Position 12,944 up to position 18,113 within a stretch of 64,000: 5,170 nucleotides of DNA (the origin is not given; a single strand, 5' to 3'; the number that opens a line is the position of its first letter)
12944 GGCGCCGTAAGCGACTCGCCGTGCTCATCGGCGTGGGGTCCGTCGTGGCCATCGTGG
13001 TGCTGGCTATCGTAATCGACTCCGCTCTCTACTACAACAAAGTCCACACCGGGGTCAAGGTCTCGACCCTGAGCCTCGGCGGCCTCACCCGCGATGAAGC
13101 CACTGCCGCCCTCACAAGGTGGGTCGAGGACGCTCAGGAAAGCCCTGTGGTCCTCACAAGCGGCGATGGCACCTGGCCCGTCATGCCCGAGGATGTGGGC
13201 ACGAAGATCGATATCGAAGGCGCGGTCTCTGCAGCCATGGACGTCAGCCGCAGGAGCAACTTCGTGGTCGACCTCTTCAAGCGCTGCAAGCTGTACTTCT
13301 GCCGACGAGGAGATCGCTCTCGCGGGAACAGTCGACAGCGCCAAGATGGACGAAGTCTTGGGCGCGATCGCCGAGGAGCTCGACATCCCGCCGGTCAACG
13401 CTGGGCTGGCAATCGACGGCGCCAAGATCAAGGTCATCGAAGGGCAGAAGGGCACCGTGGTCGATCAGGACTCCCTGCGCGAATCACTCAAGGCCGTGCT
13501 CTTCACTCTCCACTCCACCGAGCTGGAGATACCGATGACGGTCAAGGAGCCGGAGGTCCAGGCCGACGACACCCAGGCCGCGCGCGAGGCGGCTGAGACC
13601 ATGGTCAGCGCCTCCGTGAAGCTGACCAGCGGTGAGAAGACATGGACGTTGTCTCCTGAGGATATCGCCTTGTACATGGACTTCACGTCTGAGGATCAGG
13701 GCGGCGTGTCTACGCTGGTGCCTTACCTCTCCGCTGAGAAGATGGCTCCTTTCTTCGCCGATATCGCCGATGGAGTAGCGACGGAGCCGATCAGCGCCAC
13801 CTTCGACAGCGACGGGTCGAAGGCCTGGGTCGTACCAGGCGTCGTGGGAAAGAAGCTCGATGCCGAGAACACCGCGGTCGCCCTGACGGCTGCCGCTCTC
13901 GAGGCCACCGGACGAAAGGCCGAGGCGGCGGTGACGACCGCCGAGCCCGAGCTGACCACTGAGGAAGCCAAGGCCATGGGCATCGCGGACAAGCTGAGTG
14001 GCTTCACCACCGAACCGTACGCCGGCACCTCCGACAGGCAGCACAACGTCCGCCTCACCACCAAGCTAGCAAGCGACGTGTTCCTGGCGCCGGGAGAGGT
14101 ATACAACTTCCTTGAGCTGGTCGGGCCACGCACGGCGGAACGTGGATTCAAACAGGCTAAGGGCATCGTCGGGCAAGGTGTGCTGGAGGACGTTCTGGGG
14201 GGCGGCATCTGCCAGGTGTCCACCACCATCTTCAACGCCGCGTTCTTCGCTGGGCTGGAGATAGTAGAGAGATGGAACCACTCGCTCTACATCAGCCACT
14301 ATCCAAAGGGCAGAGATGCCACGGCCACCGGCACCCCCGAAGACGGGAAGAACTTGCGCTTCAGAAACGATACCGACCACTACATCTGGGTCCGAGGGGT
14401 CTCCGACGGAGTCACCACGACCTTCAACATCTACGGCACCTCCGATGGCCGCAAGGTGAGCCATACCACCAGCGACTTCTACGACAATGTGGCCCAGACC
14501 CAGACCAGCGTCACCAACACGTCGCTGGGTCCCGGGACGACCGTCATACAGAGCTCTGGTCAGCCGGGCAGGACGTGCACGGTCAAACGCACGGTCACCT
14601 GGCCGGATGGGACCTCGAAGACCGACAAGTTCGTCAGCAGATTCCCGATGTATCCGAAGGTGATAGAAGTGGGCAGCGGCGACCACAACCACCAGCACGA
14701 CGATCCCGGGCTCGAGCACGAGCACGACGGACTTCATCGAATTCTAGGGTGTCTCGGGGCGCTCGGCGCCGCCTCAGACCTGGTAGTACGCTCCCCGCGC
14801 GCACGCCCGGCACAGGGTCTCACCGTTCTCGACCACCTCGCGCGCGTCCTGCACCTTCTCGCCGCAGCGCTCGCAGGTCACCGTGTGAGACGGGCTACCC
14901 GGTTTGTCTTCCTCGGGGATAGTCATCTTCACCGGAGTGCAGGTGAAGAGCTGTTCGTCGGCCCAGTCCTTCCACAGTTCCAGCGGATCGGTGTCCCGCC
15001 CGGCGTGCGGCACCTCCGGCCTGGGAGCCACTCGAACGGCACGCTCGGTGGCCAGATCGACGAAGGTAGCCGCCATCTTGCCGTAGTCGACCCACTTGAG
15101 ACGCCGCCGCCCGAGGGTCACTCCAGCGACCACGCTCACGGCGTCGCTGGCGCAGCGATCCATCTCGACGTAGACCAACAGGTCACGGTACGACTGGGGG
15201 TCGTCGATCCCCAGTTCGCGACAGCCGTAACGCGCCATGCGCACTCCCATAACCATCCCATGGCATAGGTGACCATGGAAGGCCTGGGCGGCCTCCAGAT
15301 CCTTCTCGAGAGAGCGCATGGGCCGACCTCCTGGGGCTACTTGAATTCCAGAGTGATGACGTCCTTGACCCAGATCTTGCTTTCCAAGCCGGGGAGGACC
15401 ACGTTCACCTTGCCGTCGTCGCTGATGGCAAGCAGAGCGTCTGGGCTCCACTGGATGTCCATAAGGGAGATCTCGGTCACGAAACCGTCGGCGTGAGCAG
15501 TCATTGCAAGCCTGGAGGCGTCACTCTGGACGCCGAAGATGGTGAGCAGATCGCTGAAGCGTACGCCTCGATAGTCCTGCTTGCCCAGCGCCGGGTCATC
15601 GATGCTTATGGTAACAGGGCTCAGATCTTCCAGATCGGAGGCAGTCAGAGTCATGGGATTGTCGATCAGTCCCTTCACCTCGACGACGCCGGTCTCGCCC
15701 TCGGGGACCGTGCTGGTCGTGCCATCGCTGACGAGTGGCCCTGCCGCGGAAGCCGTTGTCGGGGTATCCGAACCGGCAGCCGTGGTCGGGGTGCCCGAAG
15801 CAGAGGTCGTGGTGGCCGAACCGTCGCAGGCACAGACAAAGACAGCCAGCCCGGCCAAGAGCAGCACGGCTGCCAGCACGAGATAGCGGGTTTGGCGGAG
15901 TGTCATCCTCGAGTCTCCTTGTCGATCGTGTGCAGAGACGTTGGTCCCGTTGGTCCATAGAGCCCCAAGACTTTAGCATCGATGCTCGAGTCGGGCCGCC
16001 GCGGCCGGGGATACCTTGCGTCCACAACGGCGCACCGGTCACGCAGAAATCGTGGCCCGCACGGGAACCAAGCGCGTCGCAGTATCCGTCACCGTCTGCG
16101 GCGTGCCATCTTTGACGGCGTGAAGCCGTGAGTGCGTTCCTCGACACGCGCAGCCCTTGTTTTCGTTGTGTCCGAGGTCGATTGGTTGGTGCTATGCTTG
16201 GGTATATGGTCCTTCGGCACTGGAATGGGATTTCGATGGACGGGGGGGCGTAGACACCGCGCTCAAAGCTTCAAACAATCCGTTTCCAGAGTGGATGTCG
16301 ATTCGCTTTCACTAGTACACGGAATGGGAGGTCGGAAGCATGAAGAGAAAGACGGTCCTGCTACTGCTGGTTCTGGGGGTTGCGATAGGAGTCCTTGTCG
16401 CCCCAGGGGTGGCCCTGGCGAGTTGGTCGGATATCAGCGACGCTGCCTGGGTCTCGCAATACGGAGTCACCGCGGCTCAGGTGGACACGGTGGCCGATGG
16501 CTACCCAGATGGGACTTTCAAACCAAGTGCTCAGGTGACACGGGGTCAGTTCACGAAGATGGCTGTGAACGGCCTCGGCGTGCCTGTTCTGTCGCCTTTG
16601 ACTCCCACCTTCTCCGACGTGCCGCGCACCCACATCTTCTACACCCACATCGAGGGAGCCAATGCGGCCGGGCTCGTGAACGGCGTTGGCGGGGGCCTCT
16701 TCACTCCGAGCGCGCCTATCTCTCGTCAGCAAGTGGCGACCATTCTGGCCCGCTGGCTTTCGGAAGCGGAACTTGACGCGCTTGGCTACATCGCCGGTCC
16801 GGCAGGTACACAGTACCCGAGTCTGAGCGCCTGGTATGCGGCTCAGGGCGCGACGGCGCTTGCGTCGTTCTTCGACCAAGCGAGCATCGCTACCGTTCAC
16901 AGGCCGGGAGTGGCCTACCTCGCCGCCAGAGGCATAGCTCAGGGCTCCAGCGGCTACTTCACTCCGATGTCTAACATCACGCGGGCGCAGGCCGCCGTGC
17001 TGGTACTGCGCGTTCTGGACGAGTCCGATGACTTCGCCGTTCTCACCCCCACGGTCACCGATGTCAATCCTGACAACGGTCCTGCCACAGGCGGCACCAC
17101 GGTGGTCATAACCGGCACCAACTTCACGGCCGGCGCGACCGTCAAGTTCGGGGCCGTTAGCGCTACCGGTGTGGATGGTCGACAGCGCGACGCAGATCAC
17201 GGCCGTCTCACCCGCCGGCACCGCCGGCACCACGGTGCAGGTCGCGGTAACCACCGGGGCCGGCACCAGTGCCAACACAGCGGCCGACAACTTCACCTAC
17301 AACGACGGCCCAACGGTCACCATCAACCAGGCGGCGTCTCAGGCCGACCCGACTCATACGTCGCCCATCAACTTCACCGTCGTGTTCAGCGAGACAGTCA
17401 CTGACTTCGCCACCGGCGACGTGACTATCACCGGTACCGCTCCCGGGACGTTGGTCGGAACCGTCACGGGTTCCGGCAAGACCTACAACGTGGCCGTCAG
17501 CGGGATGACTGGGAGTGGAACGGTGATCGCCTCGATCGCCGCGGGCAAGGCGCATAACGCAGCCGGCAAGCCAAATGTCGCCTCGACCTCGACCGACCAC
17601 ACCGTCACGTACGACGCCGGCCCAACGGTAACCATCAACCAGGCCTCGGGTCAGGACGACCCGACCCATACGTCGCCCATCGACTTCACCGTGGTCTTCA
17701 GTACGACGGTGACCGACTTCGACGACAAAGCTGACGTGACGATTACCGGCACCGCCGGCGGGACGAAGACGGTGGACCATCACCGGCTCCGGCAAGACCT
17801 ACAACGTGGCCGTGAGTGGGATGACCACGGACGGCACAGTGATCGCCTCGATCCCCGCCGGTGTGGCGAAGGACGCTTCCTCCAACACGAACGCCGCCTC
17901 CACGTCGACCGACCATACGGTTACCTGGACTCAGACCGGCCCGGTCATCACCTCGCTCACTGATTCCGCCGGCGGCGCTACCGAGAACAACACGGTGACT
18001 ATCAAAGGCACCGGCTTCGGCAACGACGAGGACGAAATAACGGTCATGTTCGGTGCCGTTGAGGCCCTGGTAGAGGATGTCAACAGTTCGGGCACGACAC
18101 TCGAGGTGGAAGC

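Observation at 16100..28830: Tandem array of three paralogous giant SLH-IPT/TIG surface-layer genes, each with its own leader and terminator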

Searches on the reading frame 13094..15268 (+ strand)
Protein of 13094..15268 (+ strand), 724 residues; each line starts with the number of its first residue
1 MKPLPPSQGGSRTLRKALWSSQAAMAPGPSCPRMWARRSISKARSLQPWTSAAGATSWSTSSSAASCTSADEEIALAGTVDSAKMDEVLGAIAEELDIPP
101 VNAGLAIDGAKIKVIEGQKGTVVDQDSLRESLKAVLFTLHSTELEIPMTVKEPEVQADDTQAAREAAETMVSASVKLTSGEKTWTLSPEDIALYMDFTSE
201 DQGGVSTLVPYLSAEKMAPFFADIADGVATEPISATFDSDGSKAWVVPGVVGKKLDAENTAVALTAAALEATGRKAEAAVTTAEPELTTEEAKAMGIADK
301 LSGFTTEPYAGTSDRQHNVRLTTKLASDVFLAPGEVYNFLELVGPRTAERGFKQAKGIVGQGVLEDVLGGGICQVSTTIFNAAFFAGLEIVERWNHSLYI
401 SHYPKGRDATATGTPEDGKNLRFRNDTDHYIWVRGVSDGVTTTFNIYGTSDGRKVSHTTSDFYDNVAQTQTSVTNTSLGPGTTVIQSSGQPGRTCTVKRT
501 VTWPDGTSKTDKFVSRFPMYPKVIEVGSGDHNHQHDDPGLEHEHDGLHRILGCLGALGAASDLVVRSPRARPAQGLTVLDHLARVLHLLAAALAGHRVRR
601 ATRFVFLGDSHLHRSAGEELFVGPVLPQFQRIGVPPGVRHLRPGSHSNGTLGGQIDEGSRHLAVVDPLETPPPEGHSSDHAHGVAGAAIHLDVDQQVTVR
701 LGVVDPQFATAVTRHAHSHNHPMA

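Call 5: search_protein_families(library=pfam, proteins=[window:13094-15268:+], max_evalue=0.01)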
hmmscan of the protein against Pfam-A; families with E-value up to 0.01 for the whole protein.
window:13094-15268:+ (724 aa): 3 families
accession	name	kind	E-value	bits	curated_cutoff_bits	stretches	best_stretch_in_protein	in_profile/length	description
PF04294.18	VanW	-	1.8e-38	131.4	27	1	315-447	2-130/130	VanW like protein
PF12229.13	PG_binding_4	-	7.9e-21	74.8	22.1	2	71-143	43-115/117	Putative peptidoglycan binding domain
PF07501.17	G5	-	0.0029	18.3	23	1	468-527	12-73/75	G5 domain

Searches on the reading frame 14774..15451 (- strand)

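Call 30: search_protein_families(library=pfam, proteins=[window:14774-15451:-], max_evalue=0.01)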
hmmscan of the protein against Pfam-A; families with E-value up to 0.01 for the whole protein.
window:14774-15451:- (225 aa): 2 families
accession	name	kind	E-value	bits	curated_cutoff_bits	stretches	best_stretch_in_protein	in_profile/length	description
PF02663.19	FmdE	-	4.8e-31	108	22.9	1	58-147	1-91/133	FmdE, Molybdenum formylmethanofuran dehydrogenase operon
PF01258.23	zf-dskA_traR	-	5.9e-09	36.2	24.9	1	192-223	5-36/36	Prokaryotic dksA/traR C4-type zinc finger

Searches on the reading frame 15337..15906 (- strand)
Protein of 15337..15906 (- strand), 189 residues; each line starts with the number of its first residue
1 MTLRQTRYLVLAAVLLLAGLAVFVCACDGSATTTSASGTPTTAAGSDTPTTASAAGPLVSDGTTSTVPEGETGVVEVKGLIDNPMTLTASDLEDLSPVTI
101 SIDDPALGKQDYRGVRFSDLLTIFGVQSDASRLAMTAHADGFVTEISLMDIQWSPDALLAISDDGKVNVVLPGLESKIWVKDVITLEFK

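Call 68: search_protein_families(library=pfam, proteins=[window:15337-15906:-], max_evalue=0.001)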
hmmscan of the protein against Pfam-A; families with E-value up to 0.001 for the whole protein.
window:15337-15906:- (189 aa): 1 family
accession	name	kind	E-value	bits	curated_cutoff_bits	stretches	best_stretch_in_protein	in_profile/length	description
PF00174.25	Oxidored_molyb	-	3e-07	30.6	24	1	75-166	14-129/169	Oxidoreductase molybdopterin binding domain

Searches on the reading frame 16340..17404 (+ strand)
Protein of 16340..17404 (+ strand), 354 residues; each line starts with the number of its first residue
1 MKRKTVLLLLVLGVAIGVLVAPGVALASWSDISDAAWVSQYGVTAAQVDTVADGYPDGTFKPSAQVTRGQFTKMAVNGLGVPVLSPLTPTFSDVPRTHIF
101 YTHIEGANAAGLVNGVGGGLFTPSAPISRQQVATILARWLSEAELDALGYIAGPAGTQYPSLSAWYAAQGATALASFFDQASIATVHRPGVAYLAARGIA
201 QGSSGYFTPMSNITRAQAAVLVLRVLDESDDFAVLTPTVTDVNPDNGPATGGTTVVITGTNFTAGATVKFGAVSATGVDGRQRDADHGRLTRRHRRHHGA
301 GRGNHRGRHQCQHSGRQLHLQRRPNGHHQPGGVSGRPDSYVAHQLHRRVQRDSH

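Call 5: search_protein_families(library=pfam, proteins=[window:16340-17404:+], max_evalue=0.01)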
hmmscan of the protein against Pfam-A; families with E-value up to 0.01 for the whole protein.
window:16340-17404:+ (354 aa): 2 families
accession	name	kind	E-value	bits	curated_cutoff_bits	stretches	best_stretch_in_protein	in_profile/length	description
PF00395.25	SLH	-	3.9e-26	91.2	20.8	3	90-133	1-44/44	S-layer homology domain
PF01833.30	TIG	-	5.7e-08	33.1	20.9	1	237-276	1-43/84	IPT/TIG domain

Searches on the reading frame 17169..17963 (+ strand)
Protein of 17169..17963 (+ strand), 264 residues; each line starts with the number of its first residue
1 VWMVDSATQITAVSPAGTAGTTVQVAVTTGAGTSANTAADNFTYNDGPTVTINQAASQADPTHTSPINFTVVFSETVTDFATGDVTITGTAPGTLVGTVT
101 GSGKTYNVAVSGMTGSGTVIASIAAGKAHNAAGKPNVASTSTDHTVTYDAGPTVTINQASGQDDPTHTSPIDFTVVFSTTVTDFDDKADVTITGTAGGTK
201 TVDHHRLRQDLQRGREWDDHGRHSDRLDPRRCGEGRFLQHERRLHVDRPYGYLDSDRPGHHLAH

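Call 5: search_protein_families(library=pfam, proteins=[window:17169-17963:+], max_evalue=0.01)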
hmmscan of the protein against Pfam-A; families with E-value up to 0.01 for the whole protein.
window:17169-17963:+ (264 aa): 1 family
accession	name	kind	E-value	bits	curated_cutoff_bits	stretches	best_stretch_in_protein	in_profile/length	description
PF19078.6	Big_12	-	2.1e-06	28.3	27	1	47-142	4-98/102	Bacterial Ig-like domain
